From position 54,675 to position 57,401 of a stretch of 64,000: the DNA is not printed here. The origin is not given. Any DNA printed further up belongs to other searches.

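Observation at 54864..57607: Catalytic subunit with a three-Cys FS0 site and no Tat signal, paired with a half-size two-cluster ferredoxin subunit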

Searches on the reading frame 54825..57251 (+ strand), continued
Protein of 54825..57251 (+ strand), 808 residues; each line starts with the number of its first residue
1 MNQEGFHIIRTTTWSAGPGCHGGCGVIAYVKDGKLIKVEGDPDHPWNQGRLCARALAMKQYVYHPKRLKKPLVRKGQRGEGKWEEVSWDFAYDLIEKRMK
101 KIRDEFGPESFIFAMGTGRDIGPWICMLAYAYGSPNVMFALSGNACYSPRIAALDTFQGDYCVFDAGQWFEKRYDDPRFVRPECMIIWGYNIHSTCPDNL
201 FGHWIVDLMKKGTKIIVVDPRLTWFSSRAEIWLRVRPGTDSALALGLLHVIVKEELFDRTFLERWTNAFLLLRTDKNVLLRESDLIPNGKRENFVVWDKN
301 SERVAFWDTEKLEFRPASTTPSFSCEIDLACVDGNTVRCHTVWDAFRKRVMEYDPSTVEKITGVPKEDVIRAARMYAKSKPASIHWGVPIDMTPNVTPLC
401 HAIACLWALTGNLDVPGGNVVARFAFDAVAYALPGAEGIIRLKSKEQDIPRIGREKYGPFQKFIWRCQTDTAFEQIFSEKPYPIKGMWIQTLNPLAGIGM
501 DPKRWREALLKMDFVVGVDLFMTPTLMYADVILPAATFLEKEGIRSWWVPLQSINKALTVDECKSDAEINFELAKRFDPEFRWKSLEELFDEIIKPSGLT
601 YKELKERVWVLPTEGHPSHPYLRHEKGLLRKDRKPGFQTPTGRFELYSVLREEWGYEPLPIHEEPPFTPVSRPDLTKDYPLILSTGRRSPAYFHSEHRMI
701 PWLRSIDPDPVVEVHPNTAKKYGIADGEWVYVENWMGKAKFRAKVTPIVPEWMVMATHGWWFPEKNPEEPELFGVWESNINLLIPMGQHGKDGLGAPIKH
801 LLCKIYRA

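Call 10: find_related_loci(query=window:54825-57251:+, collection=genome_contigs, flank=10000)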
Query window:54825-57251:+ (808 aa) in genome_contigs; peptide patterns used: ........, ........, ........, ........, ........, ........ (x = any residue, [..] = any of these).
87 stretches matched a pattern; 63 encode a relative of the query (tblastn E <= 1e-3); 63 distinct loci.
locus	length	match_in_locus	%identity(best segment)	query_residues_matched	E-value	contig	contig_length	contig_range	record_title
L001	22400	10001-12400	82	9-808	0e+0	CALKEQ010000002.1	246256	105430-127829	MAG: uncultured bacterium isolate S1_Bin_METABAT__4_1 genome assembly, contig: c_000001411935, whole genome shotgun sequ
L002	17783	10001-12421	72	1-807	0e+0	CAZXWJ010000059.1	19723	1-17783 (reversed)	MAG TPA_asm: uncultured Desulfobacteraceae bacterium isolate binchicken_co42_476 genome assembly, contig: NODE_3556_leng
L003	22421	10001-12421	71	1-807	0e+0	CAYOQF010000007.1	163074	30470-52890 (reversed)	MAG TPA_asm: uncultured Syntrophorhabdaceae bacterium isolate SRP278314_co1_355 genome assembly, contig: NODE_76_length_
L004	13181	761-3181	69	1-807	0e+0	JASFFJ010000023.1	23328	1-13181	MAG: Desulfobacterales bacterium isolate D0606S02metaG_Bin_280 D0606S02metaG_FD_scaffold_127_c1, whole genome shotgun se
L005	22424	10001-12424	69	1-808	0e+0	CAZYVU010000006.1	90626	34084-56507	MAG TPA_asm: uncultured Pseudomonadota bacterium isolate SRP278314_co2_188 genome assembly, contig: NODE_410_length_9062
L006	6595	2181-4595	69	1-807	0e+0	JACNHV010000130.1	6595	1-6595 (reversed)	MAG: Candidatus Desulfobacula maris NIOZ-UU_NODE_14641_length_6595_cov_12.226, whole genome shotgun sequence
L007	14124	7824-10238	69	1-807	0e+0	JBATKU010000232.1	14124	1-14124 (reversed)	MAG: Desulfobacterales bacterium isolate MFD10234_ilm_asm_bin6 k127_91924, whole genome shotgun sequence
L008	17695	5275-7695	69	3-807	0e+0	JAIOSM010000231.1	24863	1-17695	MAG: Desulfobacteraceae bacterium isolate SMBSF44 bin_25_k127_353813, whole genome shotgun sequence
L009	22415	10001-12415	69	1-807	0e+0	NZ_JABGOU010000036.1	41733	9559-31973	MAG: Desulfobacula sp. isolate co234_bin15 co234_bin15_Ctg36, whole genome shotgun sequence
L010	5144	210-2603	69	8-807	0e+0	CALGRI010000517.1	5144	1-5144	MAG TPA_asm: uncultured proteobacterium isolate ERR2206792_bin.13_CONCOCT_v1.1_MAG genome assembly, contig: ERZ891023.38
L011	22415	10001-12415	69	1-807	0e+0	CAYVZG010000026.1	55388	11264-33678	MAG TPA_asm: uncultured Desulfobacula sp. isolate binchicken_co141_614 genome assembly, contig: NODE_2405_length_55388_c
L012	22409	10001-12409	69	8-807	0e+0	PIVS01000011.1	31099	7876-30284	MAG: Desulfobacteraceae bacterium isolate Glo_11 GloG15_CONTIG1542, whole genome shotgun sequence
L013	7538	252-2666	69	1-807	0e+0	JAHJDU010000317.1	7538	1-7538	MAG: Proteobacteria bacterium isolate Modern_marine.mb.74 Modern_marine.mb.74_k141_1237385, whole genome shotgun sequenc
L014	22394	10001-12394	69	8-807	0e+0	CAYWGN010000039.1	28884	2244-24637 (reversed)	MAG TPA_asm: uncultured Desulfobacula sp. isolate binchicken_co243_219 genome assembly, contig: NODE_1119_length_28884_c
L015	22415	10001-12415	68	1-807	0e+0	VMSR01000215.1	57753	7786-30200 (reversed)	MAG: Desulfobacula sp. isolate S2_67 k141_377487, whole genome shotgun sequence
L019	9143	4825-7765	69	1-807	0e+0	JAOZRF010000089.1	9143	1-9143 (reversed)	MAG: Desulfobacula sp. isolate GMC6.concoct.225_sub GMC6_9406_length_9143_cov_7.134243, whole genome shotgun sequence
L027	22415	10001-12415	66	1-807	0e+0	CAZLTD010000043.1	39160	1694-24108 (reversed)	MAG TPA_asm: uncultured Desulfobacula sp. isolate SRP077602_co5_376 genome assembly, contig: NODE_4974_length_39160_cov_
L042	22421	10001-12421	65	1-807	0e+0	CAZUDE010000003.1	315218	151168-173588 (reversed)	MAG TPA_asm: uncultured Desulfobacula sp. isolate binchicken_co191_106 genome assembly, contig: NODE_16_length_315218_co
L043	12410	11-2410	66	8-807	0e+0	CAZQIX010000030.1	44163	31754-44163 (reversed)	MAG TPA_asm: uncultured Desulfobacula sp. isolate binchicken_co168_124 genome assembly, contig: NODE_1433_length_44163_c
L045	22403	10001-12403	65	8-807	0e+0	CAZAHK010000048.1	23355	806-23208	MAG TPA_asm: uncultured Desulfobacula sp. isolate binchicken_co340_34 genome assembly, contig: NODE_1091_length_23355_co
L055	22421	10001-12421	67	1-807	0e+0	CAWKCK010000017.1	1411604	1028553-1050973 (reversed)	MAG: uncultured delta proteobacterium isolate MFD03804.bin.1.209 genome assembly, contig: contig_8197, whole genome shot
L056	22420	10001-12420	64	1-807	0e+0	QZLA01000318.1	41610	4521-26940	MAG: Desulfobacteraceae bacterium isolate Madre2 k127_286563, whole genome shotgun sequence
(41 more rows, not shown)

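Call 26: find_encoding_contigs(protein=P0065, flank=10000, max_places=2)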
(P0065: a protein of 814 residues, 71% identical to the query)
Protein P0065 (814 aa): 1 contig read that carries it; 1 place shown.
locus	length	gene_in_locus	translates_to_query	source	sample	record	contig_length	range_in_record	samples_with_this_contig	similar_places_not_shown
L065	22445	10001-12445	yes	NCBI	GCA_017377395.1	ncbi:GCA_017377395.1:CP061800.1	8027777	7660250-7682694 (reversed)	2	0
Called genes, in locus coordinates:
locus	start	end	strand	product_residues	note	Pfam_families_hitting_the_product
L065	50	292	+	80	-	-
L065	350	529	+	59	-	-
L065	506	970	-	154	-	PF01220:DHquinase_II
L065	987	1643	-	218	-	PF00834:Ribul_P_3_epim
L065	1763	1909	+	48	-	-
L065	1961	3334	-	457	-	PF01029:NusB, PF22458:RsmF-B_ferredox, PF01189:Methyltr_RsmB-F, PF13847:Methyltransf_31 (weak)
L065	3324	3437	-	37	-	-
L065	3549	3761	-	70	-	-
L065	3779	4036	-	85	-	-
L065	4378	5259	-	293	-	PF03548:LolA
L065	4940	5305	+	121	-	-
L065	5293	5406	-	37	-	-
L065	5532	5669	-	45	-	-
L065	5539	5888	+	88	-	-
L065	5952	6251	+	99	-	-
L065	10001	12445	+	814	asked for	PF04879:Molybdop_Fe4S4, PF00384:Molybdopterin, PF01568:Molydop_binding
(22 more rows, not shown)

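Call 39: search_protein_families(library=pfam, proteins=[L056:9290-9805:-, L042:15004-16512:+, L043:2808-4802:+, L019:2904-4637:+, L027:2308-4959:+, L055:12973-14268:+, L042:21493-22419:+, L045:16511-18319:+, L056:7791-8228:-, L013:5926-6645:-], max_evalue=0.00001)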
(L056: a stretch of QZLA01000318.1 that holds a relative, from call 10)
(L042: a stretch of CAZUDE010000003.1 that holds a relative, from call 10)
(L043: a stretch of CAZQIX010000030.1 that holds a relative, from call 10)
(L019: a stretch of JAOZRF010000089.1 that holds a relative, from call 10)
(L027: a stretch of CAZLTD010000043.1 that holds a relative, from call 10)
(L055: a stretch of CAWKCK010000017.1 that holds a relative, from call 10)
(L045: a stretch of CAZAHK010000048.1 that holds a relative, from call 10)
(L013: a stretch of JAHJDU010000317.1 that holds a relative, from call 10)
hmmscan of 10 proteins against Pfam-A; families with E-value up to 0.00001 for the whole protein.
L056:9290-9805:- (171 aa): 3 families
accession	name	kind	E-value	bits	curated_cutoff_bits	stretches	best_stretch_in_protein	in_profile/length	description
PF12802.13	MarR_2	-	2.2e-10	40.9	27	1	51-111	1-60/61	MarR family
PF22381.2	Staph_reg_Sar_Rot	-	1e-09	38.8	27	1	45-128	4-85/85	Transcriptional regulator SarA/Rot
PF01047.28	MarR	-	6.5e-09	36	24.6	1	54-112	2-58/59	MarR family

L042:15004-16512:+ (502 aa): 2 families
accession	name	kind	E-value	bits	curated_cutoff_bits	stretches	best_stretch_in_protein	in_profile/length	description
PF00501.34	AMP-binding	-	1.2e-89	301.2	29.9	1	10-356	4-384/384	AMP-binding enzyme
PF13193.12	AMP-binding_C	-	6e-20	72.4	24.5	1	406-481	1-76/76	AMP-binding enzyme C-terminal domain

L043:2808-4802:+ (664 aa): 11 families
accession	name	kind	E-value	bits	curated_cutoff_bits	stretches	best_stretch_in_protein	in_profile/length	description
PF00724.26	Oxidored_FMN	-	2.4e-60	205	27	1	6-356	1-338/342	NADH:flavin oxidoreductase / NADH oxidase family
PF07992.20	Pyr_redox_2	-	1.1e-33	117.3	26.1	1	404-642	1-259/291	Pyridine nucleotide-disulphide oxidoreductase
PF00070.33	Pyr_redox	-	1.9e-17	64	22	1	526-594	1-66/82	Pyridine nucleotide-disulphide oxidoreductase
PF01266.30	DAO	-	4.1e-16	59.9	27.9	0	405-440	1-37/353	FAD dependent oxidoreductase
PF13450.12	NAD_binding_8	-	1.5e-10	41.6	21.9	1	408-442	1-35/68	NAD(P)-binding Rossmann-like domain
PF12831.13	FAD_oxidored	-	4.9e-10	39.7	27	1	406-452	2-48/416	FAD dependent oxidoreductase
PF13738.12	Pyr_redox_3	-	3.7e-08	33.4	30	0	490-631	127-277/305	Pyridine nucleotide-disulphide oxidoreductase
PF01134.28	GIDA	-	2.8e-07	30.4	22.1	0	405-438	1-35/391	Glucose inhibited division protein A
PF00890.30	FAD_binding_2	-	1.3e-06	28.3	20.4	0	406-443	2-39/414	FAD binding domain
PF01494.25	FAD_binding_3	-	2.7e-06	27.3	22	0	527-558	4-35/349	FAD binding domain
PF03486.20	HI0933_like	-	6.1e-06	26.3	50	0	405-443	2-40/244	HI0933-like protein Rossmann domain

L019:2904-4637:+ (577 aa): 2 families
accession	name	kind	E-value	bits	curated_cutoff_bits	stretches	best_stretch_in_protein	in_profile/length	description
PF03949.21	Malic_M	-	2.7e-91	305.9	23.5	1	279-536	1-257/258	Malic enzyme, NAD binding domain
PF00390.24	malic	-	8.3e-63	211.9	23.1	1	90-268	2-181/182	Malic enzyme, N-terminal domain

L027:2308-4959:+ (883 aa): 2 families
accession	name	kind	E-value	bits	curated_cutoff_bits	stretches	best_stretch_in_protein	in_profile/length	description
PF00330.25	Aconitase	-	5.7e-157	523.8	28.7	1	74-554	12-463/463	Aconitase family (aconitate hydratase)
PF00694.25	Aconitase_C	-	9.1e-39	133.2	22.8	1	684-809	3-129/131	Aconitase C-terminal domain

L055:12973-14268:+ (431 aa): 3 families
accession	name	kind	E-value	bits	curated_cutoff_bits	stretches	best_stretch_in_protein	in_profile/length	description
PF13458.12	Peripla_BP_6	-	5.4e-77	260.2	31.7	1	56-396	1-337/343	Periplasmic binding protein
PF13433.12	Peripla_BP_5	-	4.5e-31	108.7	27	1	57-406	1-345/363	Periplasmic binding protein domain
PF01094.35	ANF_receptor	-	2e-12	47.3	25.4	1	77-336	3-274/353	Receptor family ligand binding region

L042:21493-22419:+ (309 aa): 4 families
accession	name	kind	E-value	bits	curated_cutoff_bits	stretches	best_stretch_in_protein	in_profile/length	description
PF02737.24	3HCDH_N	-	2.2e-58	197.6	22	1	6-184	1-179/180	3-hydroxyacyl-CoA dehydrogenase, NAD binding domain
PF00725.27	3HCDH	-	9.4e-12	45.7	22.1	1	187-255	1-69/97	3-hydroxyacyl-CoA dehydrogenase, C-terminal domain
PF03446.21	NAD_binding_2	-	2.5e-07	31.3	21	1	6-121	1-95/161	NAD binding domain of 6-phosphogluconate dehydrogenase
PF03721.20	UDPG_MGDP_dh_N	-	1.9e-06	28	27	1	6-90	2-83/187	UDP-glucose/GDP-mannose dehydrogenase family, NAD binding domain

L045:16511-18319:+ (602 aa): 6 families
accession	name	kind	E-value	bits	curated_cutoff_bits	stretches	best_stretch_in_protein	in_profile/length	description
PF00441.29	Acyl-CoA_dh_1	-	1.1e-26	94.2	22.4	1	284-449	1-144/150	Acyl-CoA dehydrogenase, C-terminal domain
PF12806.12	Acyl-CoA_dh_C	-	5.4e-25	88.3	30.3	1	466-593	1-122/124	Acetyl-CoA dehydrogenase C-terminal like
PF02770.24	Acyl-CoA_dh_M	-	8.8e-11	42.3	33.3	1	162-267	2-92/97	Acyl-CoA dehydrogenase, middle domain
PF08028.16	Acyl-CoA_dh_2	-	5.5e-10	40.1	22.7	1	299-443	1-133/134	Acyl-CoA dehydrogenase, C-terminal domain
PF02771.21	Acyl-CoA_dh_N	-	9.5e-09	36.1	22.9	1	39-156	5-112/113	Acyl-CoA dehydrogenase, N-terminal domain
PF22924.1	ACOX_C_alpha1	-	4.9e-08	33.4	27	1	293-445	3-159/169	Acyl-CoA oxidase, C-alpha1 domain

L056:7791-8228:- (145 aa): 1 family
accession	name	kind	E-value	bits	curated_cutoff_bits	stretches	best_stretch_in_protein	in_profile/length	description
PF03061.28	4HBT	-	2.3e-16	60.3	20.6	1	58-134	2-79/79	Thioesterase superfamily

L013:5926-6645:- (239 aa): 2 families
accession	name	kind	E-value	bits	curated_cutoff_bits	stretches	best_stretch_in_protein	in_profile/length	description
PF02085.21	Cytochrom_CIII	-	9.3e-12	45.6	22.9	1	132-236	16-101/101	Class III cytochrome C family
PF14522.11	Cytochrome_C7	-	4.5e-08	33.2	24.8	0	137-184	1-53/67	Cytochrome c7 and related cytochrome c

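Call 67: predict_structure(alignment_id=A2)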
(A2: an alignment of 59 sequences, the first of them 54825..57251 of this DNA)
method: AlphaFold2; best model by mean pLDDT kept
length: 808 residues; sequences in the alignment: 59
mean_pLDDT: 91.1   pTM: 0.92
mean pLDDT of the five models: 91.1, 89.6, 89.3, 89.3, 88.2
residues with pLDDT >= 90: 591; 70-90: 179; 50-70: 30; < 50: 8
segments of 3 or more residues with pLDDT < 50: 18-20
pLDDT, mean of each block of 10 residues (from residue 1): 73 66 82 90 86 85 90 96 96 98 98 81 90 92 83 89 89 92 91 64 89 95 92 94 98 97 96 95 95 97 96 95 96 95 98 98 98 98 89 90 96 95 84 63 90 91 89 96 97 88 96 96 95 90 85 88 88 95 93 93 94 90 93 93 97 95 93 95 84 71 90 97 98 97 96 92 93 94 93 90 97
secondary structure, 60 per line:
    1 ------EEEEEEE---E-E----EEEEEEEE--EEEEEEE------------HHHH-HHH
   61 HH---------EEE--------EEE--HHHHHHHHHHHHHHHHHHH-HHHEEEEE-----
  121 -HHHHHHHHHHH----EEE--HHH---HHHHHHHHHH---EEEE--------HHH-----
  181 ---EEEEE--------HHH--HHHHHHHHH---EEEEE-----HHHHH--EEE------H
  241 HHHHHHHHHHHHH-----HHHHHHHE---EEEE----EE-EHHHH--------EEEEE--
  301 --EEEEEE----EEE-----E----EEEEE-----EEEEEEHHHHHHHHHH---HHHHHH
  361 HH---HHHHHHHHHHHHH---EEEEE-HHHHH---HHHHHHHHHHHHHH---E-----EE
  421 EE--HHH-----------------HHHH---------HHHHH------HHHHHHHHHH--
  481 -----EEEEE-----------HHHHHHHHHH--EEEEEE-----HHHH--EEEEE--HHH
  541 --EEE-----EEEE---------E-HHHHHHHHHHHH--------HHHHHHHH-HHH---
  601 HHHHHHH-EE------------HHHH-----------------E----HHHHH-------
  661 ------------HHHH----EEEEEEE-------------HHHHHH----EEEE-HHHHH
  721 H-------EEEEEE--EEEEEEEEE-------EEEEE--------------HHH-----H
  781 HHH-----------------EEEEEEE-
elements in order (helices of 4 or more, strands of 3 or more residues): E7-13 E24-31 E34-40 H53-56 H58-62 E72-74 E83-85 H88-106 E111-115 H122-132 E137-139 H148-157 E161-164 E184-188 H202-210 E214-218 H224-228 E231-233 H240-253 H259-265 E270-273 H282-285 E294-298 E303-308 E313-315 E326-330 E336-341 H342-351 H355-362 H366-378 E382-386 H388-392 H396-409 E419-422 H445-448 H458-462 H469-478 E486-490 H502-511 E514-519 H525-528 E531-535 E543-545 E551-554 H566-577 H586-593 H601-607 H623-626 H649-653 H673-676 E681-687 H701-706 E711-714 H716-721 E729-734 E737-745 E753-757 H780-783 E801-807

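Call 69: fold_search(model_id=the predicted structure, library=pdb)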
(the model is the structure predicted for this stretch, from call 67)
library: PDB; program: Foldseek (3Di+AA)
matches with E <= 10: 802; with E <= 0.001: 177
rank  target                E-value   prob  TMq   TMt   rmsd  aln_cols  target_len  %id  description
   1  2e7z                  1.1e-56  1.00  0.78  0.86   3.4       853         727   26  Acetylene Hydratase from Pelobacter acetylenicus (released 2007-02-27)
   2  4ydd_C                2.8e-49  1.00  0.76  0.69   6.6       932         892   21  Crystal structure of the perchlorate reductase PcrAB from Azospira suillum PS (released 2016-03-09)
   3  5ch7_C                5.5e-49  1.00  0.76  0.70   6.4       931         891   21  Crystal structure of the perchlorate reductase PcrAB - Phe164 gate switch intermediate - from Azospira suillum PS (released 2016-03-09)
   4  5e7o_A                1.0e-48  1.00  0.77  0.70   6.7       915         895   21  Crystal structure of the perchlorate reductase PcrAB mutant W461E of PcrA from Azospira suillum PS (released 2016-03-09)
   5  5ch7_A                1.6e-48  1.00  0.77  0.70   5.7       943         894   20  Crystal structure of the perchlorate reductase PcrAB - Phe164 gate switch intermediate - from Azospira suillum PS (released 2016-03-09)
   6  4ydd_A                3.2e-48  1.00  0.75  0.68   6.9       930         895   21  Crystal structure of the perchlorate reductase PcrAB from Azospira suillum PS (released 2016-03-09)
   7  2ivf_A                4.4e-46  1.00  0.75  0.67   7.0       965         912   18  Ethylbenzene dehydrogenase from Aromatoleum aromaticum (released 2006-09-14)
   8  7vw6_A                2.5e-44  1.00  0.70  0.63   5.2       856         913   20  Cryo-EM Structure of Formate Dehydrogenase 1 from Methylorubrum extorquens AM1 (released 2022-06-01)
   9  8j83_A                1.1e-43  1.00  0.71  0.63   5.0       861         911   20  Crystal structure of formate dehydrogenase from Methylorubrum extorquens AM1 (released 2023-10-11)
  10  2vpw_A                5.5e-43  1.00  0.73  0.80   4.8       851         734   24  Polysulfide reductase with bound menaquinone (released 2008-06-10)
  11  2v3v                  1.7e-42  1.00  0.70  0.78   6.3       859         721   21  A New Catalytic Mechanism of Periplasmic Nitrate Reductase from Desulfovibrio desulfuricans ATCC 27774 from Crystallogra (released 2008-03-18)
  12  2v45                  1.8e-42  1.00  0.70  0.78   5.9       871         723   21  A New Catalytic Mechanism of Periplasmic Nitrate Reductase from Desulfovibrio desulfuricans ATCC 27774 from Crystallogra (released 2008-03-18)
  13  2jio                  7.1e-42  1.00  0.69  0.77   5.9       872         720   21  A New Catalytic Mechanism of Periplasmic Nitrate Reductase from Desulfovibrio desulfuricans ATCC 27774 from Crystallogra (released 2008-03-18)
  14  7b04_H                9.0e-42  1.00  0.78  0.58   7.3      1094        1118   19  Structure of Nitrite oxidoreductase (Nxr) from the anammox bacterium Kuenenia stuttgartiensis. (released 2021-07-14)
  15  1fdi                  1.0e-41  1.00  0.68  0.76   6.0       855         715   21  OXIDIZED FORM OF FORMATE DEHYDROGENASE H FROM E. COLI COMPLEXED WITH THE INHIBITOR NITRITE (released 1997-08-20)
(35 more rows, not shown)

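Call 70: search_protein_representatives(protein=window:54825-57251:+)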
Query: 808 residues. Proteins with E-value up to 0.001 (for the whole library): 19962; up to 1e-10: 8503; up to 1e-30: 1953. The best 150 are listed.
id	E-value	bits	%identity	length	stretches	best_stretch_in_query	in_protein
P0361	0.0e+00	1346.3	67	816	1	1-807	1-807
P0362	7.8e-222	755.3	49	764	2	352-797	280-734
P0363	4.2e-207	706.6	43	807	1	5-807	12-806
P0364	3.2e-196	670.5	45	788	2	343-806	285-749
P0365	1.5e-189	648.5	45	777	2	343-807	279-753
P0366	2.0e-188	644.8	46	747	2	343-806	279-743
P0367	4.0e-179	614.0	43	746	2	344-808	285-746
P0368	4.2e-179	613.9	45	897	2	344-805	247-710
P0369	2.8e-178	611.2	44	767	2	344-807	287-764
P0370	1.2e-171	589.3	42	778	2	345-808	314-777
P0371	1.0e-165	569.6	43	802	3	452-805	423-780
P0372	2.8e-162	558.2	43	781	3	451-806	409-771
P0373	5.9e-158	543.9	40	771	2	342-807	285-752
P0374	1.5e-155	536.0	42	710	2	345-807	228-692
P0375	2.5e-154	531.9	72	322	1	6-303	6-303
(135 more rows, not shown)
